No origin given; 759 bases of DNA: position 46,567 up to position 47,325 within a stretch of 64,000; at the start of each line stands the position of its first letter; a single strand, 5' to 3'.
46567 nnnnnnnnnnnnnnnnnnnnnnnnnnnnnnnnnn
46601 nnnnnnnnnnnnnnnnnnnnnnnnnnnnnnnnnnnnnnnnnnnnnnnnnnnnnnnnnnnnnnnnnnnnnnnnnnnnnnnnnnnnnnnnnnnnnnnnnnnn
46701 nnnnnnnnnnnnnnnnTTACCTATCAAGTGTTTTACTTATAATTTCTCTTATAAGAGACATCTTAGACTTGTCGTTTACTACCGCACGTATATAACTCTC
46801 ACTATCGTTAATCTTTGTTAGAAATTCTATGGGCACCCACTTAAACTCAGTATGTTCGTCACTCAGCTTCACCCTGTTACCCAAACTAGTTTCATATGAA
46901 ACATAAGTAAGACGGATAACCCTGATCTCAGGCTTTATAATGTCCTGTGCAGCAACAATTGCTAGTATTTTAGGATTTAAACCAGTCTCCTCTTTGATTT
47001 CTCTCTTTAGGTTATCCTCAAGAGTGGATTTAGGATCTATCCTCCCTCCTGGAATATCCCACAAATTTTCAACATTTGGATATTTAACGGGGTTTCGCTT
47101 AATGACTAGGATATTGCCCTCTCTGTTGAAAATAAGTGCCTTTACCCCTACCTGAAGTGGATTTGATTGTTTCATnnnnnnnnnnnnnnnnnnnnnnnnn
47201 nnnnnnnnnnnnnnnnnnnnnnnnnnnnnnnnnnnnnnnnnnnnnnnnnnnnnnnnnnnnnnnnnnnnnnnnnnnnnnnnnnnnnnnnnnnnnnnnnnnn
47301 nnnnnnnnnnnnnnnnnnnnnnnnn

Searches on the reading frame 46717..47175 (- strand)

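Call 48: search_protein_families(library=pfam, proteins=[window:46717-47175:-], max_evalue=0.00001)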
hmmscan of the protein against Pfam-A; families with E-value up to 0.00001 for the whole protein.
window:46717-47175:- (152 aa): 1 family
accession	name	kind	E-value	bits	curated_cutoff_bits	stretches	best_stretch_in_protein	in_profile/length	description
PF00293.34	NUDIX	-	3.8e-19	69.5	21.1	1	7-119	2-118/134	NUDIX domain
